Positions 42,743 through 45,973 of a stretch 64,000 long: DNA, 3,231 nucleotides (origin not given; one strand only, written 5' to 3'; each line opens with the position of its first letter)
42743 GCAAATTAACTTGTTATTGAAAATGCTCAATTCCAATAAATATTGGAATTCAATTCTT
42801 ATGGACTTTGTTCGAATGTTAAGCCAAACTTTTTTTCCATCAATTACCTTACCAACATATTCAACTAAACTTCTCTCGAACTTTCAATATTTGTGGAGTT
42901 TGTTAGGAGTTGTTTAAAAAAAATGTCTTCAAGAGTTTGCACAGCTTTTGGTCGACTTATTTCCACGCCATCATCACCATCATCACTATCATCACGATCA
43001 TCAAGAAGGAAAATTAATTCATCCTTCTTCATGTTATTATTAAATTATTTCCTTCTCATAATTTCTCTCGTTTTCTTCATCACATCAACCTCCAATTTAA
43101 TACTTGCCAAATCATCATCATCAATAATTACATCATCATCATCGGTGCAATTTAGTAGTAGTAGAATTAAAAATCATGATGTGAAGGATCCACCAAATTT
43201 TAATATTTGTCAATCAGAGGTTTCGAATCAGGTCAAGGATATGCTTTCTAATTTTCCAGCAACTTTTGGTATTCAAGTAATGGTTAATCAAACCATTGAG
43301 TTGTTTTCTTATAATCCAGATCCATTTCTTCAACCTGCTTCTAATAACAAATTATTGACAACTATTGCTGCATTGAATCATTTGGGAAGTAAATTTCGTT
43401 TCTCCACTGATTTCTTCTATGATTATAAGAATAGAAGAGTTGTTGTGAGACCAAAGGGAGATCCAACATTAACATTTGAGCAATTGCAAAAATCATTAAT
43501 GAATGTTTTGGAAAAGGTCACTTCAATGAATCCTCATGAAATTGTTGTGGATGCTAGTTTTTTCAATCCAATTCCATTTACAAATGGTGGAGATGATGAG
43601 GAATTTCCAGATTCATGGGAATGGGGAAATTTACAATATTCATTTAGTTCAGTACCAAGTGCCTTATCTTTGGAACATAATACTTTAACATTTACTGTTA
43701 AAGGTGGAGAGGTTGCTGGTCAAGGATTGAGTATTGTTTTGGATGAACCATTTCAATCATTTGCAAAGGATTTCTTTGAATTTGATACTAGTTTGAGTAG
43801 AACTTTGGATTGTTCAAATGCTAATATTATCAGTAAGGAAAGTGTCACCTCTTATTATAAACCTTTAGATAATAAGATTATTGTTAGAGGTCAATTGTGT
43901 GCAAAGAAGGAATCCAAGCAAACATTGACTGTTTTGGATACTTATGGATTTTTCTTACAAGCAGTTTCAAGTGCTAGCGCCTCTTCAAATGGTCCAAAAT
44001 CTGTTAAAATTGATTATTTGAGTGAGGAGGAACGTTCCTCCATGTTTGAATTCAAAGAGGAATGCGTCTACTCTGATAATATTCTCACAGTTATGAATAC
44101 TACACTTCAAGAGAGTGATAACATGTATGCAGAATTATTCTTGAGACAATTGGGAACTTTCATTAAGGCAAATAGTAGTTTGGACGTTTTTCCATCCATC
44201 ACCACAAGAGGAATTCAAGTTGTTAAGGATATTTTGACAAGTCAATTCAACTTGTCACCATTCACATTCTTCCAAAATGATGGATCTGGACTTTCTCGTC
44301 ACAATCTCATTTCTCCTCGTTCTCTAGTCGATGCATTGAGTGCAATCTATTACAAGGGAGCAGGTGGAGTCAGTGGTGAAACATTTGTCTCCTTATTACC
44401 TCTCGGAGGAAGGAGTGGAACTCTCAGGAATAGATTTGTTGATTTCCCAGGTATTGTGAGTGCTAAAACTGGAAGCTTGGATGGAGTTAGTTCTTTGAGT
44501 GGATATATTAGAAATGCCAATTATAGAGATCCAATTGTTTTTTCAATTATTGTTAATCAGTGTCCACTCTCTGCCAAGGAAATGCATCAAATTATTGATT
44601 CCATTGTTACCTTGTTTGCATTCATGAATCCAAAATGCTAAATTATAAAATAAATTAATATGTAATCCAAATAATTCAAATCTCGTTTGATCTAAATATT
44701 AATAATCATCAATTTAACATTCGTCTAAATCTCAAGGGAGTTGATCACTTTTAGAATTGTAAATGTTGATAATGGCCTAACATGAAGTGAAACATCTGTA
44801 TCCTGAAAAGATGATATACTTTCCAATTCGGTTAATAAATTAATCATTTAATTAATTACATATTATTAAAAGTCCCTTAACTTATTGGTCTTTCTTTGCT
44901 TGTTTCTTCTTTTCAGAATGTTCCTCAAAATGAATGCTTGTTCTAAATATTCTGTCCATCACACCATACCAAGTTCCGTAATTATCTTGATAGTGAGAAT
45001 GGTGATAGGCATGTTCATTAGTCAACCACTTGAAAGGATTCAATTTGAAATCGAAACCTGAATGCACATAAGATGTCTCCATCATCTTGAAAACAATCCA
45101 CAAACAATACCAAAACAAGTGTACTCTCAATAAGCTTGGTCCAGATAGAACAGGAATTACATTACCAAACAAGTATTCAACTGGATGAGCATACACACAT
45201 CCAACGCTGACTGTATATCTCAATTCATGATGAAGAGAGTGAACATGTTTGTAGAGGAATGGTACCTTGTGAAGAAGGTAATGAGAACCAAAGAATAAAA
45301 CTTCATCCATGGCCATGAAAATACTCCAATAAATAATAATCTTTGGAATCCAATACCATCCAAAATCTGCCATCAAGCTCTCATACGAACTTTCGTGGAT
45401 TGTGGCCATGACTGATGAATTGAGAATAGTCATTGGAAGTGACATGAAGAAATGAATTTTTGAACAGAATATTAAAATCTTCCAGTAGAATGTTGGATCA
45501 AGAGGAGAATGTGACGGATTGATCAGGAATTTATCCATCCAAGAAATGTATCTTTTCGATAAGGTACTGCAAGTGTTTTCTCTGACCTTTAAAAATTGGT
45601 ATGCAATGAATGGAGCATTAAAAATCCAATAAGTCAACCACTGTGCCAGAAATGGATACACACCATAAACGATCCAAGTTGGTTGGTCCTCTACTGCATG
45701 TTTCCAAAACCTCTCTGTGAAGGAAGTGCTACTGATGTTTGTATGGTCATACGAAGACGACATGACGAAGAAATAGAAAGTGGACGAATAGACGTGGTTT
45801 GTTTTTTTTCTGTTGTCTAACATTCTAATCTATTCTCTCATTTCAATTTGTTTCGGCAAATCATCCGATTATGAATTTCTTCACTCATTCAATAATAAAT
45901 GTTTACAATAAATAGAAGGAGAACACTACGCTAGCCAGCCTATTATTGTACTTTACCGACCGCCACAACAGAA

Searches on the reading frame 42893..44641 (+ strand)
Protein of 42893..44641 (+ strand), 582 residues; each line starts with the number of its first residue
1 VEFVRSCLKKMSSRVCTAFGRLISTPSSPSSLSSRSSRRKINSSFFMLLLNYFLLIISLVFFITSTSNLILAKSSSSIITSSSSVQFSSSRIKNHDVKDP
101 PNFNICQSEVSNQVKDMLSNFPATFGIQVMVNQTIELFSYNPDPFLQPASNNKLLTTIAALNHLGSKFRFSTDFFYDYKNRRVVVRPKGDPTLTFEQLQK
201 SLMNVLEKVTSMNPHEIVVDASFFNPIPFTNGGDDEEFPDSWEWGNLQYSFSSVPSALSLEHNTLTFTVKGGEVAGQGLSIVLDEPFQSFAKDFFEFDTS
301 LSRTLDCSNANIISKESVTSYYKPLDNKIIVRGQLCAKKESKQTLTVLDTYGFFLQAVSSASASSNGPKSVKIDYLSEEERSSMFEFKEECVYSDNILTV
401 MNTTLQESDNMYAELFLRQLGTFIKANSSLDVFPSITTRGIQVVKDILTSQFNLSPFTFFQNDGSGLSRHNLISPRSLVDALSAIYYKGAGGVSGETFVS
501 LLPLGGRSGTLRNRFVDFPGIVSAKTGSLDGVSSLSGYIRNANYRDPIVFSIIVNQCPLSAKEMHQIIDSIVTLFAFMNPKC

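Call 42: search_protein_families(library=pfam, proteins=[window:42893-44641:+], max_evalue=0.01)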
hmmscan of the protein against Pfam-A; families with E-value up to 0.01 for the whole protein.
window:42893-44641:+ (582 aa): 2 families
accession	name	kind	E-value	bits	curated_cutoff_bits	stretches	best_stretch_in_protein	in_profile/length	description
PF02113.21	Peptidase_S13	-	1.4e-57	195.8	22.8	1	124-574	18-440/444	D-Ala-D-Ala carboxypeptidase 3 (S13) family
PF13354.11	Beta-lactamase2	-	0.0016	18.3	22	0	399-552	77-212/214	Beta-lactamase enzyme family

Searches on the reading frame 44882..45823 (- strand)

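Call 42: search_protein_families(library=pfam, proteins=[window:44882-45823:-], max_evalue=0.01)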
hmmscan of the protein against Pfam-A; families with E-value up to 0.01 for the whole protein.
window:44882-45823:- (313 aa): 1 family
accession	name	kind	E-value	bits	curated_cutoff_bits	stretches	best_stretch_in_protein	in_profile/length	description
PF04116.19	FA_hydroxylase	-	1.4e-18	68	31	1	168-295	3-132/132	Fatty acid hydroxylase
